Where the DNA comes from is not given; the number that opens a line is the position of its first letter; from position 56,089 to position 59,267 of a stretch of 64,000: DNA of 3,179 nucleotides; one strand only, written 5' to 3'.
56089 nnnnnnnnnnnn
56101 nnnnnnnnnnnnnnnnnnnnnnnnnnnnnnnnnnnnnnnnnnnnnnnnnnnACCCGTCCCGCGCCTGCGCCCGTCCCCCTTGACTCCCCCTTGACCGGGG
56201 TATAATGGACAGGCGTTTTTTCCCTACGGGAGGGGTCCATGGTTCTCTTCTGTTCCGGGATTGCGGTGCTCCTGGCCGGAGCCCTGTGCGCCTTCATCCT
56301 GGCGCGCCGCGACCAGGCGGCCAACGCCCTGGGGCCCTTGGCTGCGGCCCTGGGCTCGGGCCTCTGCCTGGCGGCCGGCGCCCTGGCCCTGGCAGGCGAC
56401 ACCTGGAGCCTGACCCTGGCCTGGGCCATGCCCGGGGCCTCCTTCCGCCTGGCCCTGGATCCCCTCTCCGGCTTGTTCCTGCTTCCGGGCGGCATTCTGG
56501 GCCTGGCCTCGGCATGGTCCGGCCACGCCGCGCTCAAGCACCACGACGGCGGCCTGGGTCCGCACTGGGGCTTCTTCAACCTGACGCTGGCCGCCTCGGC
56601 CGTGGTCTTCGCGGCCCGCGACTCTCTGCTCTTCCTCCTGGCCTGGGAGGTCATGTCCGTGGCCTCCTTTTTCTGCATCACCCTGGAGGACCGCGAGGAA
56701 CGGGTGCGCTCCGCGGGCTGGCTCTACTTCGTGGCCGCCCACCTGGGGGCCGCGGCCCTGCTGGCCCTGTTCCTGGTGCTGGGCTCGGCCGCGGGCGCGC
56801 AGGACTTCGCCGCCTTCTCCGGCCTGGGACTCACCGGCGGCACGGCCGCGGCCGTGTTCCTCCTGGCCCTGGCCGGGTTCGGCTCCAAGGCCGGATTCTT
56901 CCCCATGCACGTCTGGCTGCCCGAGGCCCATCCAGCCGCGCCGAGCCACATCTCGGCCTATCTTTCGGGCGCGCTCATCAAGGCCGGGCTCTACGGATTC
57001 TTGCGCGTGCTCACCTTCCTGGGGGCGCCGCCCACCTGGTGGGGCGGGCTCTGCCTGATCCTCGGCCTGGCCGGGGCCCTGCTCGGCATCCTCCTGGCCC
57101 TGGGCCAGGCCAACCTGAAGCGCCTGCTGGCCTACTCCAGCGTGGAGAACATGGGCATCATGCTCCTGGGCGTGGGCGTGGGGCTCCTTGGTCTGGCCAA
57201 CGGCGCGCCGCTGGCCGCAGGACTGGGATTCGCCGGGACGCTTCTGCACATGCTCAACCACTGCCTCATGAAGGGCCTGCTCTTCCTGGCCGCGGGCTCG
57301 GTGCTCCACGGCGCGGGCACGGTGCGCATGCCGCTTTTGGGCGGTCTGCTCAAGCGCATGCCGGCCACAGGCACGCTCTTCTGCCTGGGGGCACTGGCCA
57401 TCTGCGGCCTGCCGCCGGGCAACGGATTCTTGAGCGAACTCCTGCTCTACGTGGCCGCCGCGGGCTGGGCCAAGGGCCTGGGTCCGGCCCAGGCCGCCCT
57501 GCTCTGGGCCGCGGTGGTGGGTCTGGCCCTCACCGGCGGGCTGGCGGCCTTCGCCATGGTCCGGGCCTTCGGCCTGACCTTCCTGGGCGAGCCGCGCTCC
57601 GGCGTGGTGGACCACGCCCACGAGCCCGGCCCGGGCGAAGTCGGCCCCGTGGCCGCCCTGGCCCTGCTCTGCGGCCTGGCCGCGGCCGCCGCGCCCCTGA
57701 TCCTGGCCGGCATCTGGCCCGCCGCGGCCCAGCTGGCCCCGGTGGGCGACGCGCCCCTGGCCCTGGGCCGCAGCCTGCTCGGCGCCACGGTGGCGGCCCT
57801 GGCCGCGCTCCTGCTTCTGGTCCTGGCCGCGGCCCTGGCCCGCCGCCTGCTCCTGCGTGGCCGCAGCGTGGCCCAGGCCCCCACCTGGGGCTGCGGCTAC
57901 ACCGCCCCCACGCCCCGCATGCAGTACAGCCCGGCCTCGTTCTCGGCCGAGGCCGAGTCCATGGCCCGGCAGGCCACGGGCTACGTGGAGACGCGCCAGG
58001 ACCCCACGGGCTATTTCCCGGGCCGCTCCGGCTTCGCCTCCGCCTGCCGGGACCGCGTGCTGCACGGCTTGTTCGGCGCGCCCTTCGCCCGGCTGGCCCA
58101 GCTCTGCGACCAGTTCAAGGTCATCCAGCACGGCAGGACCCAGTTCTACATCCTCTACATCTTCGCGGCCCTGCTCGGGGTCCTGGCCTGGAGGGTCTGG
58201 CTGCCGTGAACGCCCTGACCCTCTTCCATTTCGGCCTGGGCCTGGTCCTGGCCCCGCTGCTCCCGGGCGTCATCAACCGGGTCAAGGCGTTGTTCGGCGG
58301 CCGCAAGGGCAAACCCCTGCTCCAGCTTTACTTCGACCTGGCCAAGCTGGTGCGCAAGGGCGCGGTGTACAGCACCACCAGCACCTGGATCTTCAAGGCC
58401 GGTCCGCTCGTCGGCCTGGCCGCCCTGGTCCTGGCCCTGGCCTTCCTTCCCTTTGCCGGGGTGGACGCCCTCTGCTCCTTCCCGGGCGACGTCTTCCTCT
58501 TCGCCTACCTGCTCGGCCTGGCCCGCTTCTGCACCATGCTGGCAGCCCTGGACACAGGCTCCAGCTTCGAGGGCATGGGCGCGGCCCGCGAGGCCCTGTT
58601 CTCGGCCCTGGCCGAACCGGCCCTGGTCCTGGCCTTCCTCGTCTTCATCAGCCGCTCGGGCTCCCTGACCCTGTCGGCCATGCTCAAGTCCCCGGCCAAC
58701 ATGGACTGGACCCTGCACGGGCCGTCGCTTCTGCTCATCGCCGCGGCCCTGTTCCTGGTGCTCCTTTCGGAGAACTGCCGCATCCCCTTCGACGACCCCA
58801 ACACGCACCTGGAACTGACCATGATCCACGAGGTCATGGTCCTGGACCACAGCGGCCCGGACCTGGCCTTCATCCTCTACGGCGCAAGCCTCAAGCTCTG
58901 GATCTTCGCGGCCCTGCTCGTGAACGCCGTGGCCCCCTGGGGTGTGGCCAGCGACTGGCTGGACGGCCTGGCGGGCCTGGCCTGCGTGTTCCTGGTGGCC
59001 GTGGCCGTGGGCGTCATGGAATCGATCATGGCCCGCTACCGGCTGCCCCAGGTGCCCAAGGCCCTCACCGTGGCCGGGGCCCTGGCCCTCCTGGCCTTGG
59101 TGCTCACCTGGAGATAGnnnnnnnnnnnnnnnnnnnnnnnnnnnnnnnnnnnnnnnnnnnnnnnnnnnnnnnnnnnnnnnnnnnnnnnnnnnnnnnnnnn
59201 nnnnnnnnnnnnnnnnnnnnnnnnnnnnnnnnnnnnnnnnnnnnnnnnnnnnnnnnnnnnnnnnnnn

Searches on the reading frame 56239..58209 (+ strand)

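Call 63: search_protein_families(library=pfam, proteins=[window:56239-58209:+], max_evalue=0.00001)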
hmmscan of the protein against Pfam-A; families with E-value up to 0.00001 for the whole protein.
window:56239-58209:+ (656 aa): 1 family
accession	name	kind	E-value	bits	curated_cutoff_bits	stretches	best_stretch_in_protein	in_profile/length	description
PF00361.26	Proton_antipo_M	-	1.1e-48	166.4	21.5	1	126-410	1-278/294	NADH:quinone oxidoreductase/Mrp antiporter, TM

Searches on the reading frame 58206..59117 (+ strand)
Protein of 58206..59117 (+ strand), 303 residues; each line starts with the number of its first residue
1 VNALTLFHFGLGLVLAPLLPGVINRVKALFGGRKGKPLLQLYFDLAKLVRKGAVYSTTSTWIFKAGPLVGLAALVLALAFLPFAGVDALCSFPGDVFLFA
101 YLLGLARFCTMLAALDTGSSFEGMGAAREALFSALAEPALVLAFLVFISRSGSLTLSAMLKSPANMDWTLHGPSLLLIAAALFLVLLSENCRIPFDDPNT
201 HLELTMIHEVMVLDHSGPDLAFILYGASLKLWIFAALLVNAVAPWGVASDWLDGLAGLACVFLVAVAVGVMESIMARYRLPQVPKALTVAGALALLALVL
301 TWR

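Call 63: search_protein_families(library=pfam, proteins=[window:58206-59117:+], max_evalue=0.00001)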
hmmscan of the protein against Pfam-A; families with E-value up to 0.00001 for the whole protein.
window:58206-59117:+ (303 aa): 1 family
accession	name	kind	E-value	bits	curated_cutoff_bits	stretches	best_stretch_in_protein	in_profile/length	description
PF00146.26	NADHdh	-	3.6e-31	109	27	1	11-301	10-297/298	NADH dehydrogenase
